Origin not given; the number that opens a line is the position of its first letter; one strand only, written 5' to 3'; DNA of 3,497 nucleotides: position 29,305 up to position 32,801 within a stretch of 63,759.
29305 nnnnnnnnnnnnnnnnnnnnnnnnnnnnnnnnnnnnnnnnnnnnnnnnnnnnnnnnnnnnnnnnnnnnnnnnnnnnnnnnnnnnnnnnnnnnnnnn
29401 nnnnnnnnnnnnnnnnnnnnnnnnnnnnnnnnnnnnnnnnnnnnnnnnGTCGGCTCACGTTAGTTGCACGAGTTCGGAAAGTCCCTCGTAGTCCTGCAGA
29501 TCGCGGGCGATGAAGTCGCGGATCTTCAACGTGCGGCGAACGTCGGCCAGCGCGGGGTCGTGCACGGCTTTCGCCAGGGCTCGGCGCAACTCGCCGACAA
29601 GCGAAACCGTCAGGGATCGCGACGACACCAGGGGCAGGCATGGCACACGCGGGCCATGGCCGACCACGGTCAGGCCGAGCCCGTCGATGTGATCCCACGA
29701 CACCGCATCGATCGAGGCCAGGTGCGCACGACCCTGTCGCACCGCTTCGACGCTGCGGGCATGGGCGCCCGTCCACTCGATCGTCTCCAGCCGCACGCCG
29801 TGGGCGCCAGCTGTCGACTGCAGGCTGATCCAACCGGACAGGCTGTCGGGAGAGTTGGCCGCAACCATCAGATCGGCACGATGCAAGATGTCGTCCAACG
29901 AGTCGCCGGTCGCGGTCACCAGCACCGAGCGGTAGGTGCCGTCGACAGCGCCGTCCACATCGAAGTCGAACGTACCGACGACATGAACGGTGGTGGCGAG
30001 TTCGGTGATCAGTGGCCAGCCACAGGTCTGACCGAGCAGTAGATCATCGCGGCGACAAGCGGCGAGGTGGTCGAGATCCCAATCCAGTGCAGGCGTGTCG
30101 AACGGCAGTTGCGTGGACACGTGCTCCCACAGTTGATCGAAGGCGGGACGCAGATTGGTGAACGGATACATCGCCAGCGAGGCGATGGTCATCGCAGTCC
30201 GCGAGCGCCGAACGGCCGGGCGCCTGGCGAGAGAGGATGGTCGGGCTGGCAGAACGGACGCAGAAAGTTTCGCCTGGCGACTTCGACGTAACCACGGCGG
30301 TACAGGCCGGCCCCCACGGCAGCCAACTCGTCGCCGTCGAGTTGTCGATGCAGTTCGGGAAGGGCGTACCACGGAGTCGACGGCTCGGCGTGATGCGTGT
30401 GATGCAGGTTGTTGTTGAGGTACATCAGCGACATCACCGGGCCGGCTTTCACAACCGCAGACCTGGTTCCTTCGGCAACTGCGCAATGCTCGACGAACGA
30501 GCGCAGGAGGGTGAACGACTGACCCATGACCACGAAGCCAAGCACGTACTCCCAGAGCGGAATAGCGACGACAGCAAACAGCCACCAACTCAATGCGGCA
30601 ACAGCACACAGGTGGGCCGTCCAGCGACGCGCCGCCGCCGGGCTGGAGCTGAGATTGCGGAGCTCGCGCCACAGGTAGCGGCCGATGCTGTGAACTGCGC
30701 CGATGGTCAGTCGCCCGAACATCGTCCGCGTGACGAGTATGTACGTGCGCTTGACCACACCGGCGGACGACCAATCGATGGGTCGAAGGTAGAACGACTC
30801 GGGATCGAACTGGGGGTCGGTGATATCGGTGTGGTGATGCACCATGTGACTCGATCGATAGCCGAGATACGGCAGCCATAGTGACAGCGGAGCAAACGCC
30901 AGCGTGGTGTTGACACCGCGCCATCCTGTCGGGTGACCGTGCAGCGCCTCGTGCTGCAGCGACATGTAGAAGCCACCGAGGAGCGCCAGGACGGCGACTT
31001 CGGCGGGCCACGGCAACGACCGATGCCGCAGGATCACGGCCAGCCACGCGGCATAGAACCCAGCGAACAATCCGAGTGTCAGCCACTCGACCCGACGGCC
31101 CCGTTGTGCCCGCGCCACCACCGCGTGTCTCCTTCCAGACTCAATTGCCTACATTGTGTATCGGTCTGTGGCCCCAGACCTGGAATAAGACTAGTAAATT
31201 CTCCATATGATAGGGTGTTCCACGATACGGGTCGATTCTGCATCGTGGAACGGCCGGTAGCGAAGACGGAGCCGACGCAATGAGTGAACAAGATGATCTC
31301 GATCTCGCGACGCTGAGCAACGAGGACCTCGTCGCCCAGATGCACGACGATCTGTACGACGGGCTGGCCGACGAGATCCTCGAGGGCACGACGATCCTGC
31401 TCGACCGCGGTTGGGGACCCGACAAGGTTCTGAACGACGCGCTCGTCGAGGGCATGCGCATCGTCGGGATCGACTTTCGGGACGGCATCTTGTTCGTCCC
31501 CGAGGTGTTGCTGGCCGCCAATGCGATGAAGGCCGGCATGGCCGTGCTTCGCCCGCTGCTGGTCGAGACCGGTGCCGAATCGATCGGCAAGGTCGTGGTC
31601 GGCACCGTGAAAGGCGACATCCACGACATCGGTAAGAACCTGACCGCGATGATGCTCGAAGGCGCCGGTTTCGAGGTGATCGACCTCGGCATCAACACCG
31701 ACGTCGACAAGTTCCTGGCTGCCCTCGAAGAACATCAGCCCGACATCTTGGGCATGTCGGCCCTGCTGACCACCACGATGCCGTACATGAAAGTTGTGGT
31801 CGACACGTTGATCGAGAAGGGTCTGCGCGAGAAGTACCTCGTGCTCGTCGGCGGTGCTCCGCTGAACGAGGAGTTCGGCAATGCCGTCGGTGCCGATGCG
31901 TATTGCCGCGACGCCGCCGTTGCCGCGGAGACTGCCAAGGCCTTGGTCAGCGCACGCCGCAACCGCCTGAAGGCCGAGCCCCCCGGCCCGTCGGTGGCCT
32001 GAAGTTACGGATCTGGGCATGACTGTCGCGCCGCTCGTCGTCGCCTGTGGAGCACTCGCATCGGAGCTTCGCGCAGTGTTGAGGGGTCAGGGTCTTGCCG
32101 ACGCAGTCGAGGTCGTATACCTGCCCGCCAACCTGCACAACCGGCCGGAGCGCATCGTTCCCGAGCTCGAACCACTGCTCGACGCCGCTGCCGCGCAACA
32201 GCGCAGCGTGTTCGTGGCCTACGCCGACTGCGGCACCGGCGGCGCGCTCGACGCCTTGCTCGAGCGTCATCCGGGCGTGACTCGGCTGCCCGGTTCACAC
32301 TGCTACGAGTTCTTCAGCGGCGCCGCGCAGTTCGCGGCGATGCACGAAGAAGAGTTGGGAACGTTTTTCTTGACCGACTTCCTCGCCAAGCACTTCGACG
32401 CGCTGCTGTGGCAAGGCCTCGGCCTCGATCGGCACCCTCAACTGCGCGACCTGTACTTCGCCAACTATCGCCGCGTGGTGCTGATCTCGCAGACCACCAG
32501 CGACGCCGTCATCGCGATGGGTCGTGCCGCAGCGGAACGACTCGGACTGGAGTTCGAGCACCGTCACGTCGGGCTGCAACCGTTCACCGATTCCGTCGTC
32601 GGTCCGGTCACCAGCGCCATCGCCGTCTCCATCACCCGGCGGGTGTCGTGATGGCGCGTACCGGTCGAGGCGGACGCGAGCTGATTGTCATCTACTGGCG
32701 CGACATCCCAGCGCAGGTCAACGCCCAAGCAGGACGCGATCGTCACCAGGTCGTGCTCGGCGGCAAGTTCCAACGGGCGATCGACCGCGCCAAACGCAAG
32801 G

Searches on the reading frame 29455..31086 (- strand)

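Call 3: search_protein_families(library=pfam, proteins=[window:29455-31086:-], max_evalue=0.01)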
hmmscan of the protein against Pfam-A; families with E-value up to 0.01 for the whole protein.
window:29455-31086:- (543 aa): 1 family
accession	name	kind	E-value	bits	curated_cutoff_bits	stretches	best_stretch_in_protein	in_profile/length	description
PF12974.12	Phosphonate-bd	-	1.4e-12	48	27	1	382-533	82-242/242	ABC transporter, phosphonate, periplasmic substrate-binding protein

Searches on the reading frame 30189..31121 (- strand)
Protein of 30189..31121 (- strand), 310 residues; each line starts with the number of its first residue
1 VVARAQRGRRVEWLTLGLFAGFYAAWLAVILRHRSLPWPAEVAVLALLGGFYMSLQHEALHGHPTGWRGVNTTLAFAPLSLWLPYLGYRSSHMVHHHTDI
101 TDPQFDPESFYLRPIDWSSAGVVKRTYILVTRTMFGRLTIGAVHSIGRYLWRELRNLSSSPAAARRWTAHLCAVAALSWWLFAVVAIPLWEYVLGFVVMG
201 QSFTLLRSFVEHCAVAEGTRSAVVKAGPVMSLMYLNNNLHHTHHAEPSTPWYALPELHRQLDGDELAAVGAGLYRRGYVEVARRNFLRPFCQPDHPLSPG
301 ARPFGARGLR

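Call 49: search_protein_families(library=pfam, proteins=[window:30189-31121:-], max_evalue=0.01)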
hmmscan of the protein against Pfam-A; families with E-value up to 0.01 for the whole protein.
window:30189-31121:- (310 aa): 2 families
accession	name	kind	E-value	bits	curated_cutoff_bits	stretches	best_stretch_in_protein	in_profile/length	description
PF00487.30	FA_desaturase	-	6.5e-30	105.2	29.7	1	38-262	3-239/253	Fatty acid desaturase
PF10269.14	Tmemb_185A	-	0.0027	17.9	23.1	1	66-213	79-189/252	Transmembrane Fragile-X-F protein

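Call 66: search_protein_families(library=ncbifam, proteins=[window:30189-31121:-], max_evalue=0.0001)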
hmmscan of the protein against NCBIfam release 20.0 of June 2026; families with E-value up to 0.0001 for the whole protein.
window:30189-31121:- (310 aa): 1 family
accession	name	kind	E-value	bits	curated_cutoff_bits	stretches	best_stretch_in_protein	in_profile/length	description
NF041365.1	GntB_guanitoxin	equivalog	4.6e-06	26.3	380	1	54-265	65-282/308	guanitoxin biosynthesis L-arginine gamma (S) hydroxylase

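Call 90: find_related_loci(query=A3, collection=metagenome_contigs, flank=8000)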
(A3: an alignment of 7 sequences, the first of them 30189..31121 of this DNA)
Query A3 (310 aa) in metagenome_contigs; peptide patterns used: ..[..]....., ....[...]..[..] (x = any residue, [..] = any of these).
600 stretches matched a pattern (row limit reached: there are more); 386 encode a relative of the query (tblastn E <= 1e-3); the best 80 are kept; 80 distinct loci.
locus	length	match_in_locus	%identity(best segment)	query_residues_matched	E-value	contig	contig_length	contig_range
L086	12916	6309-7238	78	1-310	2e-162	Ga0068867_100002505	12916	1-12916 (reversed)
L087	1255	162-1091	76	1-310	2e-173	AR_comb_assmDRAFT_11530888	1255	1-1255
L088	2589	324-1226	78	10-310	2e-157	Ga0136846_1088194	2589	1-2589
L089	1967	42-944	78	10-310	8e-155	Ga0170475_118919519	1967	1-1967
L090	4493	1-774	79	53-310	3e-133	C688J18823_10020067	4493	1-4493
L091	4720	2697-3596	57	9-309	4e-111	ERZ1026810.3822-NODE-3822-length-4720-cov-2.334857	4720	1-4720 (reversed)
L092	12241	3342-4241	57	9-309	4e-110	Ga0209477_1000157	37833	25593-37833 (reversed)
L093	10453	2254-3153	57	9-309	9e-110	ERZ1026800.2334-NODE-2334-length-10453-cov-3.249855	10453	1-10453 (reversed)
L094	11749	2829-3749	56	2-309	3e-109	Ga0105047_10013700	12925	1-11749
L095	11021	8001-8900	57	9-309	9e-110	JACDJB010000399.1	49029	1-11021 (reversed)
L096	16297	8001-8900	55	10-310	5e-107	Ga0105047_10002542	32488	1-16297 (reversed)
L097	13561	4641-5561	56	2-309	1e-105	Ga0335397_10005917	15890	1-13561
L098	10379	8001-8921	54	2-309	8e-106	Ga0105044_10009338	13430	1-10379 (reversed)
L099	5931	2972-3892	52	2-309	6e-105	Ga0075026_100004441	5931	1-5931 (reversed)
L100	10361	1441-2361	54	2-309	3e-104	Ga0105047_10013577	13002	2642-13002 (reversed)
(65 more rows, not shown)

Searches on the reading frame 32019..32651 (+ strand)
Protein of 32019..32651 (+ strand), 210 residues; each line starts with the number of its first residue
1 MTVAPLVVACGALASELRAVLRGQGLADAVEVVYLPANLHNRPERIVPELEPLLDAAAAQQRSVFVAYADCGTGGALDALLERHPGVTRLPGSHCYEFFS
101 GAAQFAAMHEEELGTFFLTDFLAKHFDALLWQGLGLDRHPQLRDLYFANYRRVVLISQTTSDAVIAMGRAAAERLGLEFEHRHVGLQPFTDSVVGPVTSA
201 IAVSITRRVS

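Call 3: search_protein_families(library=pfam, proteins=[window:32019-32651:+], max_evalue=0.01)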
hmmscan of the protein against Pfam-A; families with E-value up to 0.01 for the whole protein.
window:32019-32651:+ (210 aa): 1 family
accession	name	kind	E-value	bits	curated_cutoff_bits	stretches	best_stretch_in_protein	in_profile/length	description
PF07796.16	DUF1638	-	3.1e-24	86.1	27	1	35-190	2-158/161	Protein of unknown function (DUF1638)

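Call 35: search_protein_families(library=ncbifam, proteins=[window:32019-32651:+], max_evalue=0.001)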
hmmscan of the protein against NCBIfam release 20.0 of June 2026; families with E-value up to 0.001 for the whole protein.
window:32019-32651:+ (210 aa): 0 families

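Call 77: search_solved_structures(query=window:32019-32648:+, max_evalue=1)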
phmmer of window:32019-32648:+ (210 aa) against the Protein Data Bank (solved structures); distinct sequences matched with E-value up to 1: 3.
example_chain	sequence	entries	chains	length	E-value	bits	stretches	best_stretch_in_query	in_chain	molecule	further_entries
7bl1_DDD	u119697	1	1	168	0.61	13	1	103-168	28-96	Ras-related protein Rab-5A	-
3mjh_A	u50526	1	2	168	0.8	12.6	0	103-168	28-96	Ras-related protein Rab-5A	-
9rx5_E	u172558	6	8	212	0.98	12.3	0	103-168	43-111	Ras-related protein Rab-5A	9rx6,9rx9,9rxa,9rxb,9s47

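Call 86: predict_structure(protein=window:32019-32648:+)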
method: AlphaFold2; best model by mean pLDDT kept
length: 210 residues; sequences in the alignment: 1
mean_pLDDT: 60.1   pTM: 0.51
mean pLDDT of the five models: 60.1, 57.3, 54.8, 53.3, 49.5
residues with pLDDT >= 90: 9; 70-90: 56; 50-70: 64; < 50: 81
segments of 3 or more residues with pLDDT < 50: 91-139, 141-159, 190-196, 207-210
pLDDT, mean of each block of 10 residues (from residue 1): 76 67 71 74 80 91 76 72 83 43 47 40 43 43 43 42 57 60 58 46 50
secondary structure, 60 per line:
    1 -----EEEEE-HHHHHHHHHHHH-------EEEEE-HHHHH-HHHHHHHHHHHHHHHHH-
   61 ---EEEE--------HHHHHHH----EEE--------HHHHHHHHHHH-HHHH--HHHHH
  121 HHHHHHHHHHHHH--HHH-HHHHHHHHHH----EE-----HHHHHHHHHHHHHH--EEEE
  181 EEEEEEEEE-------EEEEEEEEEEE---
elements in order: E6-10 H12-23 E31-35 H37-41 H43-59 E64-67 H76-82 E87-89 H98-108 H110-113 H116-133 H140-149 H161-174 E177-189 E197-207

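Call 88: fold_search(model_id=the predicted structure, library=pdb)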
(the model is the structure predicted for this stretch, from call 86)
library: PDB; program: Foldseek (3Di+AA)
matches with E <= 10: 957; with E <= 0.001: 0
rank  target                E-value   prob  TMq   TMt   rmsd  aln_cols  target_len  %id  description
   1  3lfh_A                9.4e-03  0.98  0.35  0.51   6.4       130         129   14  Crystal structure of manxA from Thermoanaerobacter tengcongensis (released 2010-12-08)
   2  3lfh_E                1.1e-02  0.97  0.35  0.49   6.5       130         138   14  Crystal structure of manxA from Thermoanaerobacter tengcongensis (released 2010-12-08)
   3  3lfh_F                1.3e-02  0.97  0.35  0.52   6.3       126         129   14  Crystal structure of manxA from Thermoanaerobacter tengcongensis (released 2010-12-08)
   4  3lfh_B                1.3e-02  0.96  0.37  0.50   8.6       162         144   11  Crystal structure of manxA from Thermoanaerobacter tengcongensis (released 2010-12-08)
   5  3lfh_D                1.6e-02  0.98  0.36  0.54   6.1       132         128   13  Crystal structure of manxA from Thermoanaerobacter tengcongensis (released 2010-12-08)
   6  5im4_F                1.6e-02  0.97  0.35  0.51   6.4       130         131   14  Crystal structure of designed two-component self-assembling icosahedral cage I52-32 (released 2016-07-27)
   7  3lfh_C                3.4e-02  0.94  0.36  0.51   6.3       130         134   15  Crystal structure of manxA from Thermoanaerobacter tengcongensis (released 2010-12-08)
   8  3ipr_B                5.1e-02  0.66  0.30  0.41   8.3       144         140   15  Crystal structure of the Enterococcus faecalis gluconate specific EIIA phosphotransferase system component (released 2009-09-15)
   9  3e05_G                6.5e-02  0.14  0.18  0.19  13.1       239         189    8  CRYSTAL STRUCTURE OF Precorrin-6y C5,15-methyltransferase FROM Geobacter metallireducens GS-15 (released 2008-08-12)
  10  3htx_D                6.5e-02  0.10  0.17  0.06  15.5       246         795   10  Crystal structure of small RNA methyltransferase HEN1 (released 2009-09-29)
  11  3ipr_C                7.0e-02  0.57  0.30  0.41   8.2       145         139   16  Crystal structure of the Enterococcus faecalis gluconate specific EIIA phosphotransferase system component (released 2009-09-15)
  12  3gdw_B                7.4e-02  0.54  0.29  0.40   8.9       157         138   11  Crystal structure of sigma-54 interaction domain protein from Enterococcus faecalis (released 2009-03-10)
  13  6ifw_A                7.4e-02  0.18  0.22  0.18  14.5       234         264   14  crystal structure of chimeric construct of KsgA with loop 1 from erm (released 2019-01-30)
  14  3ipr_A                8.5e-02  0.72  0.34  0.48   7.8       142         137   15  Crystal structure of the Enterococcus faecalis gluconate specific EIIA phosphotransferase system component (released 2009-09-15)
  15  3gx1_B                9.0e-02  0.80  0.35  0.53   6.3       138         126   11  Crystal structure of a domain of lin1832 from Listeria innocua (released 2009-04-21)
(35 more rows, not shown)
